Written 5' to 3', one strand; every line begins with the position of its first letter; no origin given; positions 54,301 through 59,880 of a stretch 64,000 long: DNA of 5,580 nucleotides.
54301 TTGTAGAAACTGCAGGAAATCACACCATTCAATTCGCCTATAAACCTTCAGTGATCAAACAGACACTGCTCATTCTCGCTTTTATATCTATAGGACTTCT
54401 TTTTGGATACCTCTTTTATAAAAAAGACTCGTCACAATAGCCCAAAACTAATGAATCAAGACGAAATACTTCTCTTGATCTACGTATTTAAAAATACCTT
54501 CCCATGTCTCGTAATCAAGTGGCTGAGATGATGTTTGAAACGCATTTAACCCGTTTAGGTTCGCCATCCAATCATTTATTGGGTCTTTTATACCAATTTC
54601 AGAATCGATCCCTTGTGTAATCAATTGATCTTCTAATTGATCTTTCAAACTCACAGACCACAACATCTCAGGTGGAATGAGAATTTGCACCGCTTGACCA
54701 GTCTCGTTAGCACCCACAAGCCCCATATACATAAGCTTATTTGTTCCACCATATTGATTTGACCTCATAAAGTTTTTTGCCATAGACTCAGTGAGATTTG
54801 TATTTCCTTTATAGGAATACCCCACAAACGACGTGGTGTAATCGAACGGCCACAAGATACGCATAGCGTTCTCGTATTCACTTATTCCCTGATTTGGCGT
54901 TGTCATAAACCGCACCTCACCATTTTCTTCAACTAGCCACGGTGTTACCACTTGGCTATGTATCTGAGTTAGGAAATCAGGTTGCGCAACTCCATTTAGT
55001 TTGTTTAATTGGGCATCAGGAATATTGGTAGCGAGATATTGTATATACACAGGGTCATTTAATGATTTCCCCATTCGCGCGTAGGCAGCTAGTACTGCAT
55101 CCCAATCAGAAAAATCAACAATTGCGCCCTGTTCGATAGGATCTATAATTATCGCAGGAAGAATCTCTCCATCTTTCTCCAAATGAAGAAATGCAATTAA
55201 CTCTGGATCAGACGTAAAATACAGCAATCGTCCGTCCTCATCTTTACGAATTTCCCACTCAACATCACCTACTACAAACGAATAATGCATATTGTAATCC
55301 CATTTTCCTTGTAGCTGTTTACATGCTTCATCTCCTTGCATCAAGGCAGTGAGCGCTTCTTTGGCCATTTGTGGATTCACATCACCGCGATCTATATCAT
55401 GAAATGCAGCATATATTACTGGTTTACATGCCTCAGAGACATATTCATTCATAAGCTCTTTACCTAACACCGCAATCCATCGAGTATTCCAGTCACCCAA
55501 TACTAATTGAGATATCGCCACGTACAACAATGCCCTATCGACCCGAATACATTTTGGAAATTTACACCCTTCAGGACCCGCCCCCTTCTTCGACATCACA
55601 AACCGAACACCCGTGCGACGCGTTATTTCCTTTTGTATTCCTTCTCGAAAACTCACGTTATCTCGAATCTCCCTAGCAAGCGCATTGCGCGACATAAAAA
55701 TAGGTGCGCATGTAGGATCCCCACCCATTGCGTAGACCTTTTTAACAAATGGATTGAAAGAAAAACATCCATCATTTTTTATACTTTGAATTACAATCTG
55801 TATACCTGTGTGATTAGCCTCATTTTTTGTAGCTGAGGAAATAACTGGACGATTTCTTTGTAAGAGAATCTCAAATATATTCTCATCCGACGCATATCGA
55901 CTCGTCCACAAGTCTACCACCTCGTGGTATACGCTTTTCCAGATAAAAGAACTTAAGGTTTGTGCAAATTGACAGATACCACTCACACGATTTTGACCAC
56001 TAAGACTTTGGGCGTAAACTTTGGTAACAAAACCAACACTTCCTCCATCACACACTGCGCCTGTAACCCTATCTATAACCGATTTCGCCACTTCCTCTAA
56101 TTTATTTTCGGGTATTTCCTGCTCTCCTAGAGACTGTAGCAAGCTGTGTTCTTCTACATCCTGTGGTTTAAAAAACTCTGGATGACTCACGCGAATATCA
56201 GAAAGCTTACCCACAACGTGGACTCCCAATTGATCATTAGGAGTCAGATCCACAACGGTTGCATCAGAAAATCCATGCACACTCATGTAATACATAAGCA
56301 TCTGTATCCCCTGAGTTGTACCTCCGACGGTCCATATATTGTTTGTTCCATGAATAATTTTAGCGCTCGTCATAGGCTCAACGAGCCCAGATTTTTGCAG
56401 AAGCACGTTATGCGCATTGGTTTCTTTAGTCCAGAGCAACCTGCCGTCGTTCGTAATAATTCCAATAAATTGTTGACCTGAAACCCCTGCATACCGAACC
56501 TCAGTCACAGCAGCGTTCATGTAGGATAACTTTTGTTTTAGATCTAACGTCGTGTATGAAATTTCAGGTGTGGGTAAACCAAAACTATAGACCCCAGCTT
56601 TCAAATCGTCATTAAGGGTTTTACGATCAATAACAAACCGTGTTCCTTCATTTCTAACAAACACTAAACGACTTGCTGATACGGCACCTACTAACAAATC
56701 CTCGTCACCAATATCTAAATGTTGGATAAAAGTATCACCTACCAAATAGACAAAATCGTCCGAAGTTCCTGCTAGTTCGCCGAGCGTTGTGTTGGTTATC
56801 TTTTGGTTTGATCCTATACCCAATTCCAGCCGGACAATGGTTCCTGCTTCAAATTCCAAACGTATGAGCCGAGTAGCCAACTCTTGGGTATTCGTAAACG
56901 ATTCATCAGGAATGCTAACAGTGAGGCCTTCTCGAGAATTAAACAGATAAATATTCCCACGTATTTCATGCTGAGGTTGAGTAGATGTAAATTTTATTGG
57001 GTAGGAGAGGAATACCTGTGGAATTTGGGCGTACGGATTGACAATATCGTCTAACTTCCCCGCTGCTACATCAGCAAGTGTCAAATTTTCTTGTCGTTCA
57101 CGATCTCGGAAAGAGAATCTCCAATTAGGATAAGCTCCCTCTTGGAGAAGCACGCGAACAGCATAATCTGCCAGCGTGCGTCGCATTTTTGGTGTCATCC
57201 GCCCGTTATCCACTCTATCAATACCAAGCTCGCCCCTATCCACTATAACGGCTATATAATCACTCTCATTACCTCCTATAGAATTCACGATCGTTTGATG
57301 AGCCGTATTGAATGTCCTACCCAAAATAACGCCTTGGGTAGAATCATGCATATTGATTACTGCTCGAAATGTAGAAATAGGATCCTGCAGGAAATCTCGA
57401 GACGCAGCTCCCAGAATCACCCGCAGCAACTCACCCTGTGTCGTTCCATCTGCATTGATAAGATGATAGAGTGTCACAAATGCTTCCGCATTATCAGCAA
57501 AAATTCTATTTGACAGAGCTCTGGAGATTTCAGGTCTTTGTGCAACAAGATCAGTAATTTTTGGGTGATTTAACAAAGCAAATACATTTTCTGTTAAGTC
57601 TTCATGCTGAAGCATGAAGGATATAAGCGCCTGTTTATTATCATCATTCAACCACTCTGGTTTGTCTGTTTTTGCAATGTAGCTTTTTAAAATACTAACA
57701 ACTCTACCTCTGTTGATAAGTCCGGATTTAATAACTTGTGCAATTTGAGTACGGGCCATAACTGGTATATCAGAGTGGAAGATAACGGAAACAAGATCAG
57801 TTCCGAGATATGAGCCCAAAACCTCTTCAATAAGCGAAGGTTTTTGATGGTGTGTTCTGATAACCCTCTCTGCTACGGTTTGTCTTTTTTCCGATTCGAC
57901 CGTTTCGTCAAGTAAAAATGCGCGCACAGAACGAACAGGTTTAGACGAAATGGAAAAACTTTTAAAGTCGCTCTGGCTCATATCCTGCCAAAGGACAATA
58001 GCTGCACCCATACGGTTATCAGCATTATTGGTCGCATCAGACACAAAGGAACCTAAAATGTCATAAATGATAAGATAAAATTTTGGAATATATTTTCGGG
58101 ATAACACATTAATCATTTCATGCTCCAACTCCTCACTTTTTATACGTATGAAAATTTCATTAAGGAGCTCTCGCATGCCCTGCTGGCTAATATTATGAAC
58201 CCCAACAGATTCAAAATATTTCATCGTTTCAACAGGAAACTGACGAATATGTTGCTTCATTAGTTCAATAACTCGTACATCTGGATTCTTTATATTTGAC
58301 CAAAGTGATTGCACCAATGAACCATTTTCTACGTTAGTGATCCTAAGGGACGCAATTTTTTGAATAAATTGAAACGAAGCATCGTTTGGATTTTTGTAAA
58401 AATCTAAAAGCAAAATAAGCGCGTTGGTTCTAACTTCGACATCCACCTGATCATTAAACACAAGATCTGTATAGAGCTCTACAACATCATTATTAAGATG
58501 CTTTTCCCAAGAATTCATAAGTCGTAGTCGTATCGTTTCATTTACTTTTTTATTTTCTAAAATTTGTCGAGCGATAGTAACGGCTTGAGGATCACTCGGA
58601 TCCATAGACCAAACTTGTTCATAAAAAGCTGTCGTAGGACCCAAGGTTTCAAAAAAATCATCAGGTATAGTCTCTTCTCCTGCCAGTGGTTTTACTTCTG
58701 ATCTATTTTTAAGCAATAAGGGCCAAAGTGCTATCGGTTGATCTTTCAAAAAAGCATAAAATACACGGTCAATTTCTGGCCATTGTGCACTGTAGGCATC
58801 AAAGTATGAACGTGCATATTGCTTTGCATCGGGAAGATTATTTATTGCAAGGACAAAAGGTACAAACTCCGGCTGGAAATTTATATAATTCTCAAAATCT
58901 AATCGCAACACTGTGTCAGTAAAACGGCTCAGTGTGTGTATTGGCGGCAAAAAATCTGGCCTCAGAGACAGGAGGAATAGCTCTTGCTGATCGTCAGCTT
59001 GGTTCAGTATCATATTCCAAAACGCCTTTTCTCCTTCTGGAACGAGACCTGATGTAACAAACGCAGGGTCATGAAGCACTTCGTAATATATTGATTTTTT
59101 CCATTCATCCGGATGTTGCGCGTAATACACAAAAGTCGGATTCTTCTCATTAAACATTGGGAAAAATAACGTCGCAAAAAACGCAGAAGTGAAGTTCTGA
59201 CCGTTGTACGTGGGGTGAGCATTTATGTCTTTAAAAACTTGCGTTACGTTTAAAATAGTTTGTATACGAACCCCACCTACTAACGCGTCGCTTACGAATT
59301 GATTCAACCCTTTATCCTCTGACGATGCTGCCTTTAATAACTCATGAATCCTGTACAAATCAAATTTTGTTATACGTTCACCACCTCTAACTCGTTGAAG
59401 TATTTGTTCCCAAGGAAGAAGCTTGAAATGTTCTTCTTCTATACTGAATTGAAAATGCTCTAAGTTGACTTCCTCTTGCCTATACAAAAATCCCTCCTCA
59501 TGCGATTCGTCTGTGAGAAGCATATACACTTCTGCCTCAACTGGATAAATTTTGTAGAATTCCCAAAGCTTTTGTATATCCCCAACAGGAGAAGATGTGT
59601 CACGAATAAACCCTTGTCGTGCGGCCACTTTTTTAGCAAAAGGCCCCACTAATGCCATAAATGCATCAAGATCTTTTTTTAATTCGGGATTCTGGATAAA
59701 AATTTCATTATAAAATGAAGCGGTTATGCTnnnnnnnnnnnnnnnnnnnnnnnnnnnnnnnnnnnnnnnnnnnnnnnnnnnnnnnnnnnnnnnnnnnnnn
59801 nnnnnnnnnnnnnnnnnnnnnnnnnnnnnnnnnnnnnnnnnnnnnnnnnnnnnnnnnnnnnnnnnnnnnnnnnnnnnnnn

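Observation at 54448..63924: Giant 3158-aa membrane-anchored protein terminating the island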

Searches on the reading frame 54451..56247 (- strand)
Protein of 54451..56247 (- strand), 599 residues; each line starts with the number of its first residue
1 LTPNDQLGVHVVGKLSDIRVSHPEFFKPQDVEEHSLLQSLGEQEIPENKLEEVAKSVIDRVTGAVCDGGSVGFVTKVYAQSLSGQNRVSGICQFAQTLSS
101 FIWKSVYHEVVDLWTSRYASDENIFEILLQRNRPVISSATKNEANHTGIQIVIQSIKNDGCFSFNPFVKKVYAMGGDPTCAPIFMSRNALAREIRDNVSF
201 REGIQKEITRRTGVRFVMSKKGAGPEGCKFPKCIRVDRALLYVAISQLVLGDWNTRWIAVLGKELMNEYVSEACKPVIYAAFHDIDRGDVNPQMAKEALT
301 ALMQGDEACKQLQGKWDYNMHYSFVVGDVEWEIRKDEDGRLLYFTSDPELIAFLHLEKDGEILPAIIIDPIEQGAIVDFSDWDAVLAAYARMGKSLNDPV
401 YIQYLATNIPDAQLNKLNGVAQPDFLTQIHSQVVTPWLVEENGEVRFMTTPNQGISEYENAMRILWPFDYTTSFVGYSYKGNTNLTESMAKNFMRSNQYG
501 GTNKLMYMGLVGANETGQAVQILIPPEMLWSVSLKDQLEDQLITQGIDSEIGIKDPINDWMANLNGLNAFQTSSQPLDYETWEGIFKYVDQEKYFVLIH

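Call 48: find_homologous_proteins(query=window:54451-56247:-, max_evalue=0.01)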
Query window:54451-56247:-: 8000 candidates shared short words with the query, none scored E <= 0.01.

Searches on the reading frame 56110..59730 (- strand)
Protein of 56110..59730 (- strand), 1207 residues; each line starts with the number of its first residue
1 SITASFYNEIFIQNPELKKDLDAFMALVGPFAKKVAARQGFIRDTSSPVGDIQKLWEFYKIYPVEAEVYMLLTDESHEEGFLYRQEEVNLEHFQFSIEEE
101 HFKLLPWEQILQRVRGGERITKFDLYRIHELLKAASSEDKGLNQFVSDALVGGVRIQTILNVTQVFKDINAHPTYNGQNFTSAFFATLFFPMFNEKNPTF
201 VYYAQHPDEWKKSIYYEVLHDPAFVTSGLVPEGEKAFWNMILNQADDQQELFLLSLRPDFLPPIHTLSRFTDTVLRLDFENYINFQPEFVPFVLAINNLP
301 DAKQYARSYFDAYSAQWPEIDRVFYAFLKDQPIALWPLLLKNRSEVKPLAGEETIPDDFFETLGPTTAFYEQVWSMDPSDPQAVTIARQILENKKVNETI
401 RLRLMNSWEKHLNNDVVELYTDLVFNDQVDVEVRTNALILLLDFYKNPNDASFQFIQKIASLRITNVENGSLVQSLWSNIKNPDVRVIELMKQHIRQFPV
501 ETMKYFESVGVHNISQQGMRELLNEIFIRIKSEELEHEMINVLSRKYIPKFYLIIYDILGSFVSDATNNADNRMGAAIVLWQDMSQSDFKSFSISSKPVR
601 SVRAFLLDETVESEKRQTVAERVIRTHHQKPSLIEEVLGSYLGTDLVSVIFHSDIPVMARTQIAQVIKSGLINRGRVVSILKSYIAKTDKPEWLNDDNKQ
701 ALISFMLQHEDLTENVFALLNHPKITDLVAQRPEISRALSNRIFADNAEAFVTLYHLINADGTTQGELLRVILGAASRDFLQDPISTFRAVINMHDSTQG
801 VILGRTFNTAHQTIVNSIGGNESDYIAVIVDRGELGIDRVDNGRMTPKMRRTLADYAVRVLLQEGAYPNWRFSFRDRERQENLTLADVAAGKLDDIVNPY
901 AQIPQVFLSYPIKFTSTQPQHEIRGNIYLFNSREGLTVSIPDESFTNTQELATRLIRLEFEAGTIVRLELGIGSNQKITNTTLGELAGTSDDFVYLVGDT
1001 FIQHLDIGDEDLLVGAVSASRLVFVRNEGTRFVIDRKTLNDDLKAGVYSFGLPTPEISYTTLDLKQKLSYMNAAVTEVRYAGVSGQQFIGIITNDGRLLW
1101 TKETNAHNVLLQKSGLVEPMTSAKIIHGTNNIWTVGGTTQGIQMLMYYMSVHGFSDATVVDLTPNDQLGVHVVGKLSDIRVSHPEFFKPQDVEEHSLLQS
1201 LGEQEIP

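Call 101: search_solved_structures(query=A7, max_evalue=10)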
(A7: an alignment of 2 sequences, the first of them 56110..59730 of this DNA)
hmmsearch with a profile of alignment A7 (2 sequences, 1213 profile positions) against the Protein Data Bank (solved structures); distinct sequences matched with E-value up to 10: 5.
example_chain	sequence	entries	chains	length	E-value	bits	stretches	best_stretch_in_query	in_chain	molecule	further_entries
3o61_A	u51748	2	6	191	0.78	10.3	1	20-122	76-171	GDP-mannose pyrophosphatase nudK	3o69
1viu_A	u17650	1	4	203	0.9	10.1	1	20-125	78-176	ADP-ribose pyrophosphatase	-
3o52_A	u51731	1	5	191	1.2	9.8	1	20-122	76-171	GDP-mannose pyrophosphatase nudK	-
2za4_B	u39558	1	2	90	1.4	9.5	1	152-191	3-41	Barstar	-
1x1y_D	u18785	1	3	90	1.4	9.5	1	152-188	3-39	Barstar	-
